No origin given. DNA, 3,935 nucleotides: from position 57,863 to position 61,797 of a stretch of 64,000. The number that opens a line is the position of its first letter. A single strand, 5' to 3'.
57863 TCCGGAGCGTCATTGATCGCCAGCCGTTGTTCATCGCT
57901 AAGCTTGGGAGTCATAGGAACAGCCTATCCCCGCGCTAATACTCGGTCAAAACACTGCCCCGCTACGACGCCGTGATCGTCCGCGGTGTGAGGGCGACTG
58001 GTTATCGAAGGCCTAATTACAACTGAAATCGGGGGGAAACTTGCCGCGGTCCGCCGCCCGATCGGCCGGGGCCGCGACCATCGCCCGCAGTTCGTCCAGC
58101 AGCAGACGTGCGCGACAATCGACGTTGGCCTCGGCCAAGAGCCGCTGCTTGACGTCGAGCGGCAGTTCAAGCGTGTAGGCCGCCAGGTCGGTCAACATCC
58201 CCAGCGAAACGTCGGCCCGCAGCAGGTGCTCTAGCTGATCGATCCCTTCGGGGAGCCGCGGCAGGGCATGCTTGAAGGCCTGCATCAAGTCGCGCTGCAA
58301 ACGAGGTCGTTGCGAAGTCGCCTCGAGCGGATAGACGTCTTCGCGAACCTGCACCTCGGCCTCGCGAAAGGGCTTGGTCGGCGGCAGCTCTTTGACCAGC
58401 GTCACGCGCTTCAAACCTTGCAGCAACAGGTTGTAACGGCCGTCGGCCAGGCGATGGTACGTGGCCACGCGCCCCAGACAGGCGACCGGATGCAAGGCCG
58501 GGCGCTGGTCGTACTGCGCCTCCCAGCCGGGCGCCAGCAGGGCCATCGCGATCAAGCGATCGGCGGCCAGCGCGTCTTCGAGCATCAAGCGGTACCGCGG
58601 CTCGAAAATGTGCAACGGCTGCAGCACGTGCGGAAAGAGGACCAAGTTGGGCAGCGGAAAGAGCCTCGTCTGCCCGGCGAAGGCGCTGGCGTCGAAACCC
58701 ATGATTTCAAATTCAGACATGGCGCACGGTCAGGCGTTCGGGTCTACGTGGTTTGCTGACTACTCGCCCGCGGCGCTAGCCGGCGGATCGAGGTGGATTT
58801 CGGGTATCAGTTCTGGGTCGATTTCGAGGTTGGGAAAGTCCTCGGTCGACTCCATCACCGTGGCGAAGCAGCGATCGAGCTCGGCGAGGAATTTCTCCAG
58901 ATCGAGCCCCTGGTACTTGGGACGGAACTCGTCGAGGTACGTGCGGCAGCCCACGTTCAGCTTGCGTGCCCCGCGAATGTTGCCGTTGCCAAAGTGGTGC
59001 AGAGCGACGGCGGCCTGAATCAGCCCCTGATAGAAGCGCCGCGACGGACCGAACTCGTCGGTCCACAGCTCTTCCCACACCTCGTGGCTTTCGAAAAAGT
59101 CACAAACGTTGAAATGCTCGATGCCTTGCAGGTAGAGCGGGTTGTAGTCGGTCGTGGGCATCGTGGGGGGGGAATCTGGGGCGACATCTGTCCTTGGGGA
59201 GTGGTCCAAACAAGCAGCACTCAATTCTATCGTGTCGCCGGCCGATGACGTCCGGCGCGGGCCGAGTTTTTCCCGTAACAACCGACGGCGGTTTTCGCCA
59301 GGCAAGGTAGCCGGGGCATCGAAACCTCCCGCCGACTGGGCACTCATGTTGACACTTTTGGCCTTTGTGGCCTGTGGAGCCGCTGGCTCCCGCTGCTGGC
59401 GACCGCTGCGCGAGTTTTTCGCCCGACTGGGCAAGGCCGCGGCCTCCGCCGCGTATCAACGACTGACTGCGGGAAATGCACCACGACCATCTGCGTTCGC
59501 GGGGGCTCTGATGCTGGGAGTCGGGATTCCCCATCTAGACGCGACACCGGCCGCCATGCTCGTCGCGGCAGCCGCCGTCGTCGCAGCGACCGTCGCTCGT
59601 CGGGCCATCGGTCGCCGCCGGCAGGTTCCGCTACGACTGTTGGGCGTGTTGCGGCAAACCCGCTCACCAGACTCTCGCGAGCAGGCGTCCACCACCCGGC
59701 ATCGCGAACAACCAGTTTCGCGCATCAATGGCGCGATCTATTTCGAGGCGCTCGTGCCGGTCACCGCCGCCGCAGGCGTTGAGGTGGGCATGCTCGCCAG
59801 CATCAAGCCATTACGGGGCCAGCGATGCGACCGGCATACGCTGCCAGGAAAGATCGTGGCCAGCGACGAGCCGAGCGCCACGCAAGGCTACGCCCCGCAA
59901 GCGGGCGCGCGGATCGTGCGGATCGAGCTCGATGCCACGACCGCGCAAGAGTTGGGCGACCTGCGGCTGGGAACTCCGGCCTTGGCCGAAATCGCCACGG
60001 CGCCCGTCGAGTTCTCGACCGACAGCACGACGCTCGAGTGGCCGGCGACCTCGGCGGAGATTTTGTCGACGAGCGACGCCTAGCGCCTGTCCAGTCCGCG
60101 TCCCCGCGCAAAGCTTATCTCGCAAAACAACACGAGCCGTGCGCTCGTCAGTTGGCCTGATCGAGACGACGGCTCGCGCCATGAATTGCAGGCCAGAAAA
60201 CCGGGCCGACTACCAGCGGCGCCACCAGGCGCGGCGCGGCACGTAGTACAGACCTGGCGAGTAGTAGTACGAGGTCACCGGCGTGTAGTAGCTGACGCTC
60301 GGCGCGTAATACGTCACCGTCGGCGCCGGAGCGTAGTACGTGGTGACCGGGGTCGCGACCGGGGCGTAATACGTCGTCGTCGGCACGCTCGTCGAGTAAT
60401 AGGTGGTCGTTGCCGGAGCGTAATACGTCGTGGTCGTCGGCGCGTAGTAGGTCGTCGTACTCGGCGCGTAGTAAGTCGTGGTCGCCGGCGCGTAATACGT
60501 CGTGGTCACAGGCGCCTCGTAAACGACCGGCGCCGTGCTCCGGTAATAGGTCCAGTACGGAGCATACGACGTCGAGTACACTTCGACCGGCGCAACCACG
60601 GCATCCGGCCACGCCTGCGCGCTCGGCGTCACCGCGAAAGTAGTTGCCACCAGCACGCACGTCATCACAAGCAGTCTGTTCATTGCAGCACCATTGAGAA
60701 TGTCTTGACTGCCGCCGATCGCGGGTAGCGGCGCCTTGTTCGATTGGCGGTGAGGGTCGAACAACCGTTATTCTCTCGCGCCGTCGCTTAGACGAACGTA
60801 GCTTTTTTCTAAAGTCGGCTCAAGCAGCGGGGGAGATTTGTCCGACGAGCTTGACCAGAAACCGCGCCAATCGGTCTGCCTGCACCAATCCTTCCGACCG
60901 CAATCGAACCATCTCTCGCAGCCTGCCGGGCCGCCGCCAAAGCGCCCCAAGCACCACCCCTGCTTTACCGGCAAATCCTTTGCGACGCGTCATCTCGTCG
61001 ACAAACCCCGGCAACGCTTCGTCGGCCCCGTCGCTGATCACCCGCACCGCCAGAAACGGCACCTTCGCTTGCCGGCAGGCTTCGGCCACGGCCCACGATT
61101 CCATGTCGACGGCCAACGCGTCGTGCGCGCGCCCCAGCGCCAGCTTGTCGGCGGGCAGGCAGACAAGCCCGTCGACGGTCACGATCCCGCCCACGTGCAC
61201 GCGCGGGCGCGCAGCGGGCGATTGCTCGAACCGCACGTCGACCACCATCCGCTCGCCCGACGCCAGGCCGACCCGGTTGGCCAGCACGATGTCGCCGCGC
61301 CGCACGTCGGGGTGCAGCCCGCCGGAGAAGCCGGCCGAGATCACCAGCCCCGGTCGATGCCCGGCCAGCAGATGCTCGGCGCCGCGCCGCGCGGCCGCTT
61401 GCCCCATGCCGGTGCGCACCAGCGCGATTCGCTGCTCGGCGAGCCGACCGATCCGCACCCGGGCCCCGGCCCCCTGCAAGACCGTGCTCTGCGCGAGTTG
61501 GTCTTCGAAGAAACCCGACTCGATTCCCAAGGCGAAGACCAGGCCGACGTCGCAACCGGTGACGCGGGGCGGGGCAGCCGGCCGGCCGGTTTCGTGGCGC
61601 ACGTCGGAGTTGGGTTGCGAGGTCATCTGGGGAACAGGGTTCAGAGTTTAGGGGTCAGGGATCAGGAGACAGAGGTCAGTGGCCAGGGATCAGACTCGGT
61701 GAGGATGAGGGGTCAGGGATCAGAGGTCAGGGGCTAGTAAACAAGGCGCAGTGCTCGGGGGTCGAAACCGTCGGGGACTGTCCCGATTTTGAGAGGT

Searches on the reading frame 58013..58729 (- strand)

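Call 83: search_protein_families(library=pfam, proteins=[window:58013-58729:-], max_evalue=0.0001)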
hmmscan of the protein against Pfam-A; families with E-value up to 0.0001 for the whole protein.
window:58013-58729:- (238 aa): 1 family
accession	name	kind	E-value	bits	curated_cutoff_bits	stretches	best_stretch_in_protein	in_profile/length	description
PF02190.22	LON_substr_bdg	-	3.8e-34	118.8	28.7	1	22-214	3-198/200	ATP-dependent protease La (LON) substrate-binding domain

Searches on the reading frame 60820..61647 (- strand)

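Call 83: search_protein_families(library=pfam, proteins=[window:60820-61647:-], max_evalue=0.0001)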
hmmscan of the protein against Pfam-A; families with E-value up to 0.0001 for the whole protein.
window:60820-61647:- (275 aa): 1 family
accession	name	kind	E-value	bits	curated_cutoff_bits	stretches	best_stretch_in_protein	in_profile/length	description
PF01048.26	PNP_UDP_1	-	1.7e-26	93.5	25.1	2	43-126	11-97/233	Phosphorylase superfamily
